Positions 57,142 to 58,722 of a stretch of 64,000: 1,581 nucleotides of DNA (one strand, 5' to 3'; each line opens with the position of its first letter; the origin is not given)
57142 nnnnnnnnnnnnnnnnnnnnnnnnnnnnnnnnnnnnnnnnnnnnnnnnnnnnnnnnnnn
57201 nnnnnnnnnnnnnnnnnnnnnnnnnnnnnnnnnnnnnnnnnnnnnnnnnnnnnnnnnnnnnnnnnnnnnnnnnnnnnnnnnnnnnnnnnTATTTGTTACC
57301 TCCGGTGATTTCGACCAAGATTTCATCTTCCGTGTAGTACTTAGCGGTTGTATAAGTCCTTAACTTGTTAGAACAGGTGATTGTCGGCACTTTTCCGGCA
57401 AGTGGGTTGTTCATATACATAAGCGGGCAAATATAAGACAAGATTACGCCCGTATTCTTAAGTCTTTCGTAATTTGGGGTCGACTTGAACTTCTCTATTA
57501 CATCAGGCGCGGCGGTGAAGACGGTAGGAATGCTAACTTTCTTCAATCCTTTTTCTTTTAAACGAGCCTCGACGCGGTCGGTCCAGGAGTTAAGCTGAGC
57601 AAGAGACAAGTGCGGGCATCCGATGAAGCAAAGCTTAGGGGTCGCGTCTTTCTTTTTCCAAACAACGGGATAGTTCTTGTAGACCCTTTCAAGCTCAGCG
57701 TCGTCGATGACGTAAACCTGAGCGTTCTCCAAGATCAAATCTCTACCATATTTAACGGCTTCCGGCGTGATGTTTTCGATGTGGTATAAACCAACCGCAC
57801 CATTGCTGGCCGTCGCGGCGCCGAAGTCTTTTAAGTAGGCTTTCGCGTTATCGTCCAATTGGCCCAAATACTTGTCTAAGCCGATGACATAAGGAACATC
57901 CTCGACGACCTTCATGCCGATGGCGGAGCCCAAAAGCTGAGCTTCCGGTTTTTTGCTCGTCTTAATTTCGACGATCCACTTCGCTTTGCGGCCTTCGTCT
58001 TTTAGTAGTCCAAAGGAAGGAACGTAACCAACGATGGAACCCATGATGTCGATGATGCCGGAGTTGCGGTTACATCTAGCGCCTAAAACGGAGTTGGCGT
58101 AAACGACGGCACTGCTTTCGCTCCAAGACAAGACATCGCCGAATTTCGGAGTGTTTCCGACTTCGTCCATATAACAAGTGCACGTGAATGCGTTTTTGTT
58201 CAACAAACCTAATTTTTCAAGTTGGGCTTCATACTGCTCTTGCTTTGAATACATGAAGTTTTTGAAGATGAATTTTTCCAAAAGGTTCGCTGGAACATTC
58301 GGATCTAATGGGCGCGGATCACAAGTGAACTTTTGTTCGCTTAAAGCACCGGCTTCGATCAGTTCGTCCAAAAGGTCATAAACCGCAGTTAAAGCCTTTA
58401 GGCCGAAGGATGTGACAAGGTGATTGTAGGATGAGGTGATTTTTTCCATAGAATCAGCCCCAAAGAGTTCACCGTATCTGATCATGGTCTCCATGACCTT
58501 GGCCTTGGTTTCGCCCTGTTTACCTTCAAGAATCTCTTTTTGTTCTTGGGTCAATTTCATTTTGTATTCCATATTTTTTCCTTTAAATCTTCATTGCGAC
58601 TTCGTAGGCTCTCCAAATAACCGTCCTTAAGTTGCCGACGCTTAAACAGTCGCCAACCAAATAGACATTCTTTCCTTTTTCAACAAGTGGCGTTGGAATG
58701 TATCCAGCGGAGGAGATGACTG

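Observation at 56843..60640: Enoate reductase-like OYE + two-subunit aconitase X operon: candidate CoA-independent dehydration-reduction pathway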

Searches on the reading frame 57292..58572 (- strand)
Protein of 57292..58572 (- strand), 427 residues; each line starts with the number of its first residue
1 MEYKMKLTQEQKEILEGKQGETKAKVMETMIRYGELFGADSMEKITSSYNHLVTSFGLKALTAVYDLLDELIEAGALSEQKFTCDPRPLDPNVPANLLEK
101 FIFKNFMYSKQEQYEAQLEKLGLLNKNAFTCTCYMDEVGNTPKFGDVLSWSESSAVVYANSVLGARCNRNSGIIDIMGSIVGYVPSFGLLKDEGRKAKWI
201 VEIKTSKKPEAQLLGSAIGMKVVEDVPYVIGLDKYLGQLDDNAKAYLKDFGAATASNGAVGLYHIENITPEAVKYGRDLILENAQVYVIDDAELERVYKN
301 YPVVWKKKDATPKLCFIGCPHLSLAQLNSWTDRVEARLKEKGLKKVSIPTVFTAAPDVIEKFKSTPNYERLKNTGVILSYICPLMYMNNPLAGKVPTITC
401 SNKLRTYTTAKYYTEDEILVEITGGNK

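Call 5: search_protein_families(library=ncbifam, proteins=[window:57292-58572:-])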
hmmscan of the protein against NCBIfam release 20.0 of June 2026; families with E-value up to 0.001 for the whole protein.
window:57292-58572:- (427 aa): 1 family
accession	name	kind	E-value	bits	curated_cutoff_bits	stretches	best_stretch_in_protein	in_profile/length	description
NF051439.1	C3LHypDHLhpIPSEAE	equivalog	1.8e-40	138.9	700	1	4-385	143-499/555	cis-3-hydroxy-L-proline dehydratase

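Call 6: search_solved_structures(query=window:57292-58572:-, show_alignments=3)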
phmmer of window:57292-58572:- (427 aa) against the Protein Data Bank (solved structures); distinct sequences matched with E-value up to 0.001: 4.
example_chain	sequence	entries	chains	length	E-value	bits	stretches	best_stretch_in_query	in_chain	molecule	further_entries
7cnr_A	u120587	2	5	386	9.1e-42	146.8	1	5-355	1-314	DUF521 domain-containing protein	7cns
7d2r_A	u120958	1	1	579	3.1e-18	69.3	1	126-384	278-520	cis-3-hydroxy-L-proline dehydratase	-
7cnq_A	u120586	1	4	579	1.1e-16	64.2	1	126-382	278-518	cis-3-hydroxy-L-proline dehydratase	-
7cnp_A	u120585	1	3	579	1.1e-16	64.2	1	126-382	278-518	cis-3-hydroxy-L-proline dehydratase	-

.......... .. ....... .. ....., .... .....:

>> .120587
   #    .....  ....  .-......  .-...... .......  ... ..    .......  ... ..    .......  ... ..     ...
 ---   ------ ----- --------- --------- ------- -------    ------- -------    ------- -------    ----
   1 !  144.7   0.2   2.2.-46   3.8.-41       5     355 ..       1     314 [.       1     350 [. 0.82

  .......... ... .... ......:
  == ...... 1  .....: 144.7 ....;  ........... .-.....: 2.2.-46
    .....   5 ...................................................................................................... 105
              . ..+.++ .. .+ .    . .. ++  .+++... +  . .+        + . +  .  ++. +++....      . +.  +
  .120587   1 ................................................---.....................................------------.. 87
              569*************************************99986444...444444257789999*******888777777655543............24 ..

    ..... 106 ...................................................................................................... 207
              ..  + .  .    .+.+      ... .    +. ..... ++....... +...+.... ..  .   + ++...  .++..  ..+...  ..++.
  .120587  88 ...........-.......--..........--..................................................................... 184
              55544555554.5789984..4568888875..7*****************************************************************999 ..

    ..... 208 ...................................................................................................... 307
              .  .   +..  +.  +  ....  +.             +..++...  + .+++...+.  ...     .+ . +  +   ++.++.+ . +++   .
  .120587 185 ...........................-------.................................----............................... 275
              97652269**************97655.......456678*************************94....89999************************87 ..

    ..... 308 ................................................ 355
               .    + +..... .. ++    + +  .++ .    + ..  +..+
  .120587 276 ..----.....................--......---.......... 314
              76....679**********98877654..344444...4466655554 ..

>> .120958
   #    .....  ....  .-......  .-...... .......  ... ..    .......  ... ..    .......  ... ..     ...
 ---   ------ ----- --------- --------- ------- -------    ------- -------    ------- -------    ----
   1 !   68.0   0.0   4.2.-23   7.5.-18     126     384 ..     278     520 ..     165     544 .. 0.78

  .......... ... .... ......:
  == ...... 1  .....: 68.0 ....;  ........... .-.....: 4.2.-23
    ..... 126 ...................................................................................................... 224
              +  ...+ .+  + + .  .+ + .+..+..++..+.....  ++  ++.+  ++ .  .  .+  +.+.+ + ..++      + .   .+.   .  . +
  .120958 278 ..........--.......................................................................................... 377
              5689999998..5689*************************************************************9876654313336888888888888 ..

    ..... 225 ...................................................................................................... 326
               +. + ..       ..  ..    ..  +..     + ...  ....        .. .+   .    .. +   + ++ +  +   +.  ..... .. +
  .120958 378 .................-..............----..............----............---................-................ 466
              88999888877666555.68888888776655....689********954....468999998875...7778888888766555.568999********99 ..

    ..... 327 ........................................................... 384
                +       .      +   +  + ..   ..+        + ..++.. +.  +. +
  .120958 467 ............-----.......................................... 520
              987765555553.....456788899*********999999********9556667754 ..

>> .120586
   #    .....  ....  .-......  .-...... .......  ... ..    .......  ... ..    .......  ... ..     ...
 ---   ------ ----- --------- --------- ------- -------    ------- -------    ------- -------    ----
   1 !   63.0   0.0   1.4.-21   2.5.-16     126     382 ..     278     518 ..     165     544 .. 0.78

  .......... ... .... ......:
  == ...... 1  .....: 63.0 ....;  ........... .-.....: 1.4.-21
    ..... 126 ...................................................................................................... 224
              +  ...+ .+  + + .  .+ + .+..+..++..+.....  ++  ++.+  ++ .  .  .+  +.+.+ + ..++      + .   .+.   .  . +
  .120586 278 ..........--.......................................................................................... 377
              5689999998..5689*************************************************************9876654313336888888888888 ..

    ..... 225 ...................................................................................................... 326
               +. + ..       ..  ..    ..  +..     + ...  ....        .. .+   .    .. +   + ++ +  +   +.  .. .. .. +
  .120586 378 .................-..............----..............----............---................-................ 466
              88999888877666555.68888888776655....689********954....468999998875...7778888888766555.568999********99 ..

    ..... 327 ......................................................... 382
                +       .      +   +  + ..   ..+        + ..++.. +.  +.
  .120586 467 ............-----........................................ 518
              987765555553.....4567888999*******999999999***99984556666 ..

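Call 12: find_related_loci(query=window:57292-58572:-, collection=genome_contigs, flank=8000)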
Query window:57292-58572:- (427 aa) in genome_contigs; peptide patterns used: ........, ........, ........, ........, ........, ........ (x = any residue, [..] = any of these).
600 stretches matched a pattern (row limit reached: there are more); 595 encode a relative of the query (tblastn E <= 1e-3); the best 80 are kept; 80 distinct loci.
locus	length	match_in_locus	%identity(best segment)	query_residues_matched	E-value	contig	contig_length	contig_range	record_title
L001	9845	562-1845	76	1-427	0e+0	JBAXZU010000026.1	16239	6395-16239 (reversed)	MAG: Bacilli bacterium isolate SO_2016_CLC_T1_51 scaffold02844_PH3_Jul14_2016, whole genome shotgun sequence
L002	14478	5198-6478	76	1-426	0e+0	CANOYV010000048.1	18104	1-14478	MAG TPA_asm: uncultured bacterium isolate SRR15604570_bin.57_metawrap_v1.3_MAG genome assembly, contig: NODE.2207_length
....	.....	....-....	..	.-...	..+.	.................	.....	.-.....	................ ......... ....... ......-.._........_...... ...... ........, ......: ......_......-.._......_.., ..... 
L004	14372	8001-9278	74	1-426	0e+0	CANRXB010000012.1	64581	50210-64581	MAG TPA_asm: uncultured bacterium isolate SRR15730538_bin.33_metawrap_v1.3_MAG genome assembly, contig: NODE.748_length_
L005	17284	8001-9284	75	1-427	0e+0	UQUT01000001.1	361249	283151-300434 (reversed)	uncultured Eubacterium sp. isolate UMGS660 genome assembly, contig: NODE_4_length_361249_cov_17.725198, whole genome sho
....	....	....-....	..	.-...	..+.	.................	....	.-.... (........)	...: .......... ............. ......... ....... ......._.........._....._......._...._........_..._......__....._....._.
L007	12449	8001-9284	75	1-427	0e+0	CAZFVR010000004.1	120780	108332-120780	MAG TPA_asm: uncultured Ruminococcus sp. isolate SRP350583_co2_380 genome assembly, contig: NODE_105_length_120780_cov_9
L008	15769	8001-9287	74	1-427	0e+0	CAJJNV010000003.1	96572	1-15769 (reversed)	MAG TPA_asm: uncultured Ruminococcaceae bacterium isolate ERR1600611-bin.79 genome assembly, contig: NODE_270_length_965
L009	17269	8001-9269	76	4-425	0e+0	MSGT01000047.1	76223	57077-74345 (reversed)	MAG: Sphaerochaeta sp. Phil3 707_L1_merged_contig_540, whole genome shotgun sequence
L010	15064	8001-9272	75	3-425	0e+0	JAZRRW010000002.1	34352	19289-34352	MAG: Lachnospiraceae bacterium isolate T1900045350_YK20190040.MAGScoT_cleanbin_000027 SGB_6747_k141_1808041, whole genom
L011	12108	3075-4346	72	1-424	0e+0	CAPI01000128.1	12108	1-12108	Collinsella massiliensis, WGS project CAPI01000000 data, contig: 00128, whole genome shotgun sequence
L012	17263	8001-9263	74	5-425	0e+0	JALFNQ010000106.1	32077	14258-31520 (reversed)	MAG: Lachnospiraceae bacterium isolate SUG845 k141_49404, whole genome shotgun sequence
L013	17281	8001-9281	74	1-426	0e+0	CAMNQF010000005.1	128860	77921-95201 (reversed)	MAG: uncultured bacterium isolate SRR19792995_bin.17_metawrap_v1.3_MAG genome assembly, contig: ERZ12290371_157, whole g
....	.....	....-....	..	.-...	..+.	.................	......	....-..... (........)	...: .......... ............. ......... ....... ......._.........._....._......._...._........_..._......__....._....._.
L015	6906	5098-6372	74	4-427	0e+0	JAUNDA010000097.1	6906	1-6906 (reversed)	MAG: Eubacteriales bacterium isolate S22M_St_60 NODE_5417_length_6906_cov_5.309882, whole genome shotgun sequence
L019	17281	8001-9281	73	1-426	0e+0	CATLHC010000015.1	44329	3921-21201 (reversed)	MAG TPA_asm: uncultured Oscillospiraceae bacterium isolate MGG04455_1680015456 genome assembly, contig: ERR3199535_784, 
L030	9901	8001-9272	75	5-427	0e+0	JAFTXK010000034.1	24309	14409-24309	MAG: Clostridia bacterium isolate RGIG4237 Roe_deer_Colon-4__c127788, whole genome shotgun sequence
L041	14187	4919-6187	72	4-425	0e+0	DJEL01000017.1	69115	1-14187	MAG TPA_asm: Lachnospiraceae bacterium UBA5899 UBA5899_contig_2863, whole genome shotgun sequence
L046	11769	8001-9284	73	1-427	0e+0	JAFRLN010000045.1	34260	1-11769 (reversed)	MAG: Mogibacterium sp. isolate RGIG2579 Goat_Jejunum.Co__c349019, whole genome shotgun sequence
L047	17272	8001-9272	72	1-423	0e+0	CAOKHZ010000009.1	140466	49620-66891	MAG TPA_asm: uncultured Faecalicatena sp. isolate SRR17684645_bin.25_metawrap_v1.3_MAG genome assembly, contig: NODE.141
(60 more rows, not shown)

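Call 13: find_homologous_proteins(query=window:57292-58572:-)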
Query window:57292-58572:- (427 aa): 8000 proteins with E <= 0.001 among 8000 candidates; the best 120 are listed. Only proteins of 234 to 748 residues were searched: fused or split forms outside these lengths cannot appear, so this answer is no evidence that the protein stands alone or is whole; lengths 'longer' or 'shorter' looks for them.
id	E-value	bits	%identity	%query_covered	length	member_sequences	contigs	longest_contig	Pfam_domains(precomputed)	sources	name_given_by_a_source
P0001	4.7e-286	966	100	100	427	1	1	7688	PF28406.1,PF04412.20,PF28403.1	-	-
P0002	3.0e-283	957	100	99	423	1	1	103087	PF28406.1,PF04412.20,PF28403.1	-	-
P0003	9.7e-260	880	89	100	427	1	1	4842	PF28406.1,PF04412.20,PF28403.1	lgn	-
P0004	8.3e-230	781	79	100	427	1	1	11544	PF28406.1,PF04412.20,PF28403.1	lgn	-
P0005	2.4e-229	780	79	100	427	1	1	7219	PF28406.1,PF04412.20,PF28403.1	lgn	-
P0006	2.0e-223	760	79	100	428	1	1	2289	PF28406.1,PF04412.20,PF28403.1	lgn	-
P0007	2.1e-223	760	78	99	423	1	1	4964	PF28406.1,PF04412.20,PF28403.1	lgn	-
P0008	2.9e-223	760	77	99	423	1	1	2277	PF28406.1,PF04412.20,PF28403.1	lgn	-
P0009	1.2e-222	757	78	100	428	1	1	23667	PF28406.1,PF04412.20,PF28403.1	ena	-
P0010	1.4e-222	757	77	99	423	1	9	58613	PF28406.1,PF04412.20,PF28403.1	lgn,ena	-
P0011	1.4e-222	757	77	99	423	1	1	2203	PF28406.1,PF04412.20,PF28403.1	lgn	-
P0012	1.8e-222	757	78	100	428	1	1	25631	PF28406.1,PF04412.20,PF28403.1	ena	-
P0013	3.1e-222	756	77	99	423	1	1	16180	PF28406.1,PF04412.20,PF28403.1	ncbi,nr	ncbi:MAG: aconitase X catalytic domain-containing protein [Lachnospiraceae bacterium]|nr:aconitase X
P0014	3.6e-222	756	77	99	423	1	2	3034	PF28406.1,PF04412.20,PF28403.1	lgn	-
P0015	5.0e-222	755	78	100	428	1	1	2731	PF28406.1,PF04412.20,PF28403.1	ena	-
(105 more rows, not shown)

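Call 23: search_protein_families(library=pfam, proteins=[window:57292-58572:-, L041:6633-7376:+, L041:7522-8232:+, L041:8251-9687:+, L019:11208-12785:+, L046:9847-10749:+, L030:5170-5613:+, L047:5547-6584:-])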
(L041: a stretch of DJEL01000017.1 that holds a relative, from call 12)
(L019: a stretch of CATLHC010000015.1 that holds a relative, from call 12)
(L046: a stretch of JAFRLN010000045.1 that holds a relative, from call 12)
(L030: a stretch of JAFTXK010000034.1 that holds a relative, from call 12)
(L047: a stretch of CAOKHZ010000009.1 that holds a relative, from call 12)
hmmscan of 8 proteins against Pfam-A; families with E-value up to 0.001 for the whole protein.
window:57292-58572:- (427 aa): 1 family
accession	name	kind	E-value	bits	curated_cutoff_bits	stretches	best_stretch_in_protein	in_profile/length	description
PF04412.18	AcnX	-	5.8e-90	302.3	31.5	1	5-412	1-386/400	Aconitase X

L041:6633-7376:+ (248 aa): 1 family
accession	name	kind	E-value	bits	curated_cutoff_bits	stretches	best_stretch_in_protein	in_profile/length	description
PF16481.10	DUF5058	-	2.4e-77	259.9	28.2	1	8-239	1-222/222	Domain of unknown function (DUF5058)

L041:7522-8232:+ (237 aa): 0 families

L041:8251-9687:+ (479 aa): 3 families
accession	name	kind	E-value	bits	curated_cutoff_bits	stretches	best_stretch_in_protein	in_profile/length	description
PF01546.33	Peptidase_M20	-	8.5e-31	107.9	24.6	1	113-476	1-205/206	Peptidase family M20/M25/M40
PF07687.19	M20_dimer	-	1.4e-07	31.9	21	1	232-380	3-106/107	Peptidase dimerisation domain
PF04389.22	Peptidase_M28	-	0.00025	21.3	21.3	1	98-208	1-93/193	Peptidase family M28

L019:11208-12785:+ (526 aa): 2 families
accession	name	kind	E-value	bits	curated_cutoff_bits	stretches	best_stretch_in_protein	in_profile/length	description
PF01546.33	Peptidase_M20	-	9.9e-28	97.9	24.6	1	159-521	2-205/206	Peptidase family M20/M25/M40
PF07687.19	M20_dimer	-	2.6e-08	34.2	21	1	277-423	3-104/107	Peptidase dimerisation domain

L046:9847-10749:+ (301 aa): 1 family
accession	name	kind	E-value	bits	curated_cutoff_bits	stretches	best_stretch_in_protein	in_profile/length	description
PF00892.27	EamA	-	3.3e-31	108.8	28.2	2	153-284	2-131/135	EamA-like transporter family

L030:5170-5613:+ (148 aa): 6 families
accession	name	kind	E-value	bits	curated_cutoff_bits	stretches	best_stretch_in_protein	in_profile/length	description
PF13601.12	HTH_34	-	2e-09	37.9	27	1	39-111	5-78/80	Winged helix DNA-binding domain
PF12802.13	MarR_2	-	1.2e-08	35.4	27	1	30-87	1-60/61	MarR family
PF01978.25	TrmB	-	2.3e-06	27.8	25.6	1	27-89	1-63/68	Sugar-specific transcriptional regulator TrmB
PF01047.28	MarR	-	4e-06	27.1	24.6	1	36-78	5-47/59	MarR family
PF14277.12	DUF4364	-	0.00083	19.6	26.9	0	40-130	6-98/162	Domain of unknown function (DUF4364)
PF13412.12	HTH_24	-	0.00093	19.2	21.9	0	40-78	9-47/48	Winged helix-turn-helix DNA-binding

L047:5547-6584:- (345 aa): 2 families
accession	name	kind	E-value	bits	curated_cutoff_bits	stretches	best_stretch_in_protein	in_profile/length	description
PF13556.12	HTH_30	-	7.9e-21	74.1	27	1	277-332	2-57/59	PucR C-terminal helix-turn-helix domain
PF17853.6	GGDEF_2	-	2.6e-05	24.9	24.5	1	69-226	7-116/116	GGDEF-like domain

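Call 25: search_protein_representatives(protein=window:57292-58572:-)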
Query: 427 residues. Proteins with E-value up to 0.001 (for the whole library): 1778; up to 1e-10: 1116; up to 1e-30: 203. The best 150 are listed.
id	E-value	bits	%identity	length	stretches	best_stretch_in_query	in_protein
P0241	1.2e-168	577.9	62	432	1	1-425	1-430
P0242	2.5e-154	530.8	62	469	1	5-379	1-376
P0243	1.5e-141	488.6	77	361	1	5-281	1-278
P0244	6.9e-133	460.2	67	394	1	5-311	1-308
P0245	1.1e-126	439.8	68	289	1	5-292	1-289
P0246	6.3e-116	404.3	45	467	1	4-419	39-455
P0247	1.3e-115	403.3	75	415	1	175-411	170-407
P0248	3.4e-114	398.6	67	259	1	172-426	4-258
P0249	1.9e-113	396.1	65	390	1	5-269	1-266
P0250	1.0e-112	393.7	47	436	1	5-426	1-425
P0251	1.4e-112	393.3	60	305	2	5-166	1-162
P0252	3.7e-111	388.6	43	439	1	5-422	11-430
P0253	1.2e-110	386.9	47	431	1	6-425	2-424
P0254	2.1e-110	386.1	43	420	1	5-423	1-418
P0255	1.5e-109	383.3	79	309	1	107-316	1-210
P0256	7.7e-102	357.9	46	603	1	5-422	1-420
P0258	8.8e-100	351.1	44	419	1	5-423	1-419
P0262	5.4e-96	338.6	44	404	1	5-420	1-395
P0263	3.3e-95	336.0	40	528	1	3-421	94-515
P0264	4.8e-94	332.2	42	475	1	5-425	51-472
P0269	4.0e-88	312.7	43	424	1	5-426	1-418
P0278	5.1e-78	279.4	36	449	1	5-425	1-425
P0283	5.2e-74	266.2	40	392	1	5-419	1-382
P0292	2.0e-63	231.4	37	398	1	5-426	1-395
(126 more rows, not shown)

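Call 26: find_encoding_contigs(protein=P0250, flank=8000, max_places=3)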
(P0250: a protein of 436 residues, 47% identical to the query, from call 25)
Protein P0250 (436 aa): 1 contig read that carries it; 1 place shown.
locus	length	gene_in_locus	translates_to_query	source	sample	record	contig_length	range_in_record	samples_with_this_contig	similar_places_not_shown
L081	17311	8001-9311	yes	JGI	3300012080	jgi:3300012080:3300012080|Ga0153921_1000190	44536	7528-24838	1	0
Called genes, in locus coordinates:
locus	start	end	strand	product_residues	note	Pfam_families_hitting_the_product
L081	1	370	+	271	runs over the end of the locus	PF00561:Abhydrolase_1, PF12146:Hydrolase_4, PF12697:Abhydrolase_6, PF00326:Peptidase_S9 (faint)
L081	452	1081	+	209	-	PF00857:Isochorismatase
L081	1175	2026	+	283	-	PF02900:LigB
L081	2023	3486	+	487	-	PF00171:Aldedh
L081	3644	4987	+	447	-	PF00083:Sugar_tr, PF07690:MFS_1, PF00083:Sugar_tr (weak), PF07690:MFS_1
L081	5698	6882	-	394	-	PF08240:ADH_N, PF00107:ADH_zinc_N, PF13602:ADH_zinc_N_2 (weak)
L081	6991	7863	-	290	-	PF00126:HTH_1, PF03466:LysR_substrate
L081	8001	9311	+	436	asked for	PF04412:AcnX, PF28403:AcnX_2nd, PF28406:AcnX_3rd (weak)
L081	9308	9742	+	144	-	PF01989:AcnX_swivel_put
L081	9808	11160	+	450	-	PF00083:Sugar_tr, PF07690:MFS_1, PF00083:Sugar_tr, PF07690:MFS_1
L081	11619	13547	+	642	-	PF01494:FAD_binding_3, PF21274:Rng_hyd_C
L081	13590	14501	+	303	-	PF12146:Hydrolase_4, PF00561:Abhydrolase_1, PF12697:Abhydrolase_6, PF00561:Abhydrolase_1 (weak)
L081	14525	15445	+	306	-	PF02900:LigB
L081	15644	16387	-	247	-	PF00392:GntR, PF07729:FCD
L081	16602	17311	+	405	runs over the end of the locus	PF04199:Cyclase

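Call 27: find_encoding_contigs(protein=P0253, flank=8000, max_places=3)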
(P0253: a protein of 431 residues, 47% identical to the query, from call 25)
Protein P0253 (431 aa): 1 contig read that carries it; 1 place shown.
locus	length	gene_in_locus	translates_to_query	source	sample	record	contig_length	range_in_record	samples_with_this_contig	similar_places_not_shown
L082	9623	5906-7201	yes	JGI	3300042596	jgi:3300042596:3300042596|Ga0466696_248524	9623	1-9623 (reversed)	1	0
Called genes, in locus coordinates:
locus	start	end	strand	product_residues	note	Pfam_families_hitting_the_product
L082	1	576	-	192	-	?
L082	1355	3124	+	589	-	PF16697:Yop-YscD_cpl, PF00498:FHA, PF01098:FTSW_RODA_SPOVE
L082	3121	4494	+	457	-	PF00905:Transpeptidase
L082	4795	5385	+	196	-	-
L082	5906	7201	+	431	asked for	PF04412:AcnX, PF28403:AcnX_2nd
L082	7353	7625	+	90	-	PF01989:AcnX_swivel_put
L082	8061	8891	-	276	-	PF01790:LGT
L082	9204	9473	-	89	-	PF13828:DUF4190 (weak)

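Call 28: find_encoding_contigs(protein=P0254, flank=8000, max_places=3)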
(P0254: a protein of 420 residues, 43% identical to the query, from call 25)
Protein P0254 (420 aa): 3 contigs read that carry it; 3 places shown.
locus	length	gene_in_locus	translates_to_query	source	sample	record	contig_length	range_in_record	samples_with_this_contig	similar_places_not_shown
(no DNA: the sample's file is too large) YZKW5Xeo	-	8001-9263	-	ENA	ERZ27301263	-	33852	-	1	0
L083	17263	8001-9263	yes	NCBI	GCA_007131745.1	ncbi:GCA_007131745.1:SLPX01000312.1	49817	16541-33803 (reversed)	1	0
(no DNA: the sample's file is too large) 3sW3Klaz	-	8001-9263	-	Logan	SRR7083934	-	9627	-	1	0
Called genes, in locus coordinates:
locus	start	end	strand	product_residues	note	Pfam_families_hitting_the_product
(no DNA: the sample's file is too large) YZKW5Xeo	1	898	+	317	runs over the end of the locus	?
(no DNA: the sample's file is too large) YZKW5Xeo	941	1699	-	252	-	PF04555:XhoI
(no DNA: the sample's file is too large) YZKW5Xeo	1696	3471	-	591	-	PF07669:Eco57I, PF12950:TaqI_C (weak)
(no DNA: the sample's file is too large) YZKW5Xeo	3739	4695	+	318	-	PF01966:HD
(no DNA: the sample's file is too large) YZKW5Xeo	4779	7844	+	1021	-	PF09594:GT87 (weak)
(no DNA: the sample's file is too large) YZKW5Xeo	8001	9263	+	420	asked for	PF04412:AcnX, PF28403:AcnX_2nd, PF28406:AcnX_3rd (weak)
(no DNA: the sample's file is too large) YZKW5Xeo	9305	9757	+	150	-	PF01989:AcnX_swivel_put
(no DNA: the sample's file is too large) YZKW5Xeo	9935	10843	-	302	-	PF13489:Methyltransf_23 (faint), PF01135:PCMT, PF00398:RrnaAD (weak), PF13847:Methyltransf_31 (weak), PF08241:Methyltransf_11 (faint), PF13649:Methyltransf_25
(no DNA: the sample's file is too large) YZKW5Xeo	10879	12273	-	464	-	PF00072:Response_reg, PF00158:Sigma54_activat, PF14532:Sigma54_activ_2, PF07728:AAA_5 (weak), PF18024:HTH_50 (faint), PF25601:AAA_lid_14, PF02954:HTH_8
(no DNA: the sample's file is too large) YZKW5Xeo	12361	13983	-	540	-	PF00672:HAMP, PF00512:HisKA, PF02518:HATPase_c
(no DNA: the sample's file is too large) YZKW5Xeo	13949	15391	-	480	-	PF00072:Response_reg, PF00158:Sigma54_activat, PF14532:Sigma54_activ_2, PF00004:AAA (weak), PF07724:AAA_2, PF07728:AAA_5, PF25601:AAA_lid_14, PF02954:HTH_8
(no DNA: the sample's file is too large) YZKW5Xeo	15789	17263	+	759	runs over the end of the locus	PF02897:Peptidase_S9_N, PF00326:Peptidase_S9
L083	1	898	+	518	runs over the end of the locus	-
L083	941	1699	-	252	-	PF04555:XhoI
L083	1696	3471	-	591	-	PF07669:Eco57I, PF12950:TaqI_C (weak)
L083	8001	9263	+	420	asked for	PF04412:AcnX, PF28403:AcnX_2nd, PF28406:AcnX_3rd (weak)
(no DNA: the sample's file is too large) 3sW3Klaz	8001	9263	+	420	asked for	PF04412:AcnX, PF28403:AcnX_2nd, PF28406:AcnX_3rd (weak)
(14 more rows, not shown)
